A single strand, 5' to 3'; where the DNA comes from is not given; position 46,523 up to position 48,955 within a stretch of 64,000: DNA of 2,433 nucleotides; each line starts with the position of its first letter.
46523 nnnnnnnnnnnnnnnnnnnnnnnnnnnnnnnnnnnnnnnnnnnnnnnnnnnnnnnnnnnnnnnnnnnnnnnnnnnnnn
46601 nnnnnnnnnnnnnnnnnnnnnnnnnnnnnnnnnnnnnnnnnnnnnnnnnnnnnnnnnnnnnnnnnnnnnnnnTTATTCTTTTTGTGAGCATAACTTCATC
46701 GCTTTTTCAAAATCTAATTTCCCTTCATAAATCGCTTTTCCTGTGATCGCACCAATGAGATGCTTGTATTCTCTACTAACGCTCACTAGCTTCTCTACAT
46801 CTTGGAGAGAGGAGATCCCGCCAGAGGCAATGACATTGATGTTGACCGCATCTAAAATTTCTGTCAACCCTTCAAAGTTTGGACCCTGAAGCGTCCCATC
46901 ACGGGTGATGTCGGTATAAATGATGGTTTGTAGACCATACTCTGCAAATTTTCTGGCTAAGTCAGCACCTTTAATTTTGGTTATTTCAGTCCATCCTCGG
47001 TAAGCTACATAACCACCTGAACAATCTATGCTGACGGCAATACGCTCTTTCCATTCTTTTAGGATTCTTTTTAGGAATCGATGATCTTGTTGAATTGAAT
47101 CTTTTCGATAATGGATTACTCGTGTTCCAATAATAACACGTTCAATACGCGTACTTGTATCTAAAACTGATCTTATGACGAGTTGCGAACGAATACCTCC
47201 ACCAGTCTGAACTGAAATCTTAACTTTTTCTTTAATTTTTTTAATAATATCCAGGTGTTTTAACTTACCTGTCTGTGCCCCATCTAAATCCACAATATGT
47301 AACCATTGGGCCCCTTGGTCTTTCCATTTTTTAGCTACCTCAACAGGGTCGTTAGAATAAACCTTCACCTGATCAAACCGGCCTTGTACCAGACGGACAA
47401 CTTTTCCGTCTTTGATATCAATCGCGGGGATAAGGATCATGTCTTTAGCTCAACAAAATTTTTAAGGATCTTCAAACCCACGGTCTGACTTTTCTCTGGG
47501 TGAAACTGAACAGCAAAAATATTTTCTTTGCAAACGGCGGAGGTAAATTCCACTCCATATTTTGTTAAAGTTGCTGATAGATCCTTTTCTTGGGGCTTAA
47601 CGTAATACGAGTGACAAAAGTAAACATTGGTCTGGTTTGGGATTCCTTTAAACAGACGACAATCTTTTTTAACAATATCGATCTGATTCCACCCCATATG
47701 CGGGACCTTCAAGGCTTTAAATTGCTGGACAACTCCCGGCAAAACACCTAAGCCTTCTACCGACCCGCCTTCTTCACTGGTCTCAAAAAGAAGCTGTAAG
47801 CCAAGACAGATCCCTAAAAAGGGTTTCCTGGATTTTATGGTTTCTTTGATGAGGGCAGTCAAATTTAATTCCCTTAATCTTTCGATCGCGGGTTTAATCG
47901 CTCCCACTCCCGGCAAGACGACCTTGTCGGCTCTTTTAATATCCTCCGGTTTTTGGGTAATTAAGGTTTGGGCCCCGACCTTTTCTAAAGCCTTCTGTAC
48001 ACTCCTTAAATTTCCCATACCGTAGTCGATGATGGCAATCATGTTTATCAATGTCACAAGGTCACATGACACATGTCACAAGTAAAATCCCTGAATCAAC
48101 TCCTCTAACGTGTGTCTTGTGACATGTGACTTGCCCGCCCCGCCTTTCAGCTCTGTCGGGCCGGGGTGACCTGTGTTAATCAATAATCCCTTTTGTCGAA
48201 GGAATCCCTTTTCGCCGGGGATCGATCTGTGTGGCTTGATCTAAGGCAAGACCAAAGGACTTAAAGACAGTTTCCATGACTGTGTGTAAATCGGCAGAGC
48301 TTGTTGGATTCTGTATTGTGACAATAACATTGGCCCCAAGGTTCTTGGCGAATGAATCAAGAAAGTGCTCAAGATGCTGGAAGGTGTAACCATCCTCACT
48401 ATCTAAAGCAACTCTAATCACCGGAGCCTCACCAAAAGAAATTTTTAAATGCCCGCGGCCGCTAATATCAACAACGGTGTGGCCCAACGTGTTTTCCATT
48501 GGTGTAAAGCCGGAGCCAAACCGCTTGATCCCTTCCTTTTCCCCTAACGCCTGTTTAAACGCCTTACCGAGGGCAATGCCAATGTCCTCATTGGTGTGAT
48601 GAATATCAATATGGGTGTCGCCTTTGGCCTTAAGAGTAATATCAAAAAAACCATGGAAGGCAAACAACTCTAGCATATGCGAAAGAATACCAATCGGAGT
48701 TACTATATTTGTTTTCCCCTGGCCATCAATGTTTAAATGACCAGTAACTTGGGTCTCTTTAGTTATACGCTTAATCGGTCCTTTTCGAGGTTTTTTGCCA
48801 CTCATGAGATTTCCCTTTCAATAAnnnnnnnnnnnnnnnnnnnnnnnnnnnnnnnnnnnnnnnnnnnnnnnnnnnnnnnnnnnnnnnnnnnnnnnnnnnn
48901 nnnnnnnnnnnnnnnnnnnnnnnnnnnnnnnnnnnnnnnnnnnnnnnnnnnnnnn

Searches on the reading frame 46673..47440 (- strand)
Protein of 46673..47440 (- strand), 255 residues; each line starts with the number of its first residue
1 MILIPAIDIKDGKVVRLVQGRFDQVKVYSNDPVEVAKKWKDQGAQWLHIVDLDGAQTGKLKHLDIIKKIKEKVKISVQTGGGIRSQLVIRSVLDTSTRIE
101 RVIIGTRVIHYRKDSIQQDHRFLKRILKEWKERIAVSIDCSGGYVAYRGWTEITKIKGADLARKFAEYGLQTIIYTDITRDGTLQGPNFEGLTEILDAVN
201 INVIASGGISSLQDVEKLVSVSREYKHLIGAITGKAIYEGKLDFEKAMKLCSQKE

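Call 73: search_protein_families(library=pfam, proteins=[window:46673-47440:-], max_evalue=0.00001)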
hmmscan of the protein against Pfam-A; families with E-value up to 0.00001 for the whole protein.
window:46673-47440:- (255 aa): 1 family
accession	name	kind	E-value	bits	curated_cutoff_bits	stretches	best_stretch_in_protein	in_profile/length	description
PF00977.27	His_biosynth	-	1.3e-71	241.1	23.6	1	3-242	2-227/228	Histidine biosynthesis protein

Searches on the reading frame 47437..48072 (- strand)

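Call 73: search_protein_families(library=pfam, proteins=[window:47437-48072:-], max_evalue=0.00001)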
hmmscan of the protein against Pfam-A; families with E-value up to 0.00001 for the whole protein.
window:47437-48072:- (211 aa): 4 families
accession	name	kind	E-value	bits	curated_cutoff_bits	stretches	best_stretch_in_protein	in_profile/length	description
PF00117.34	GATase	-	1.7e-28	100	22.8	1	14-207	2-187/190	Glutamine amidotransferase class-I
PF01174.25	SNO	-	1.9e-09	38.1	27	1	20-208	6-184/188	SNO glutamine amidotransferase family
PF07722.19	Peptidase_C26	-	4.1e-09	37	20.5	1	64-193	87-219/219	Peptidase C26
PF07685.20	GATase_3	-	1.9e-08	34.6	27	1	29-116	19-116/196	CobB/CobQ-like glutamine amidotransferase domain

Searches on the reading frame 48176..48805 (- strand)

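Call 73: search_protein_families(library=pfam, proteins=[window:48176-48805:-], max_evalue=0.00001)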
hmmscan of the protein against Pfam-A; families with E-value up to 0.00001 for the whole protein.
window:48176-48805:- (209 aa): 1 family
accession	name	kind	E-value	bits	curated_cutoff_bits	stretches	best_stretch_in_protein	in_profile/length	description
PF00475.24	IGPD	-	1.6e-42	145.5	27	1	36-188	1-144/144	Imidazoleglycerol-phosphate dehydratase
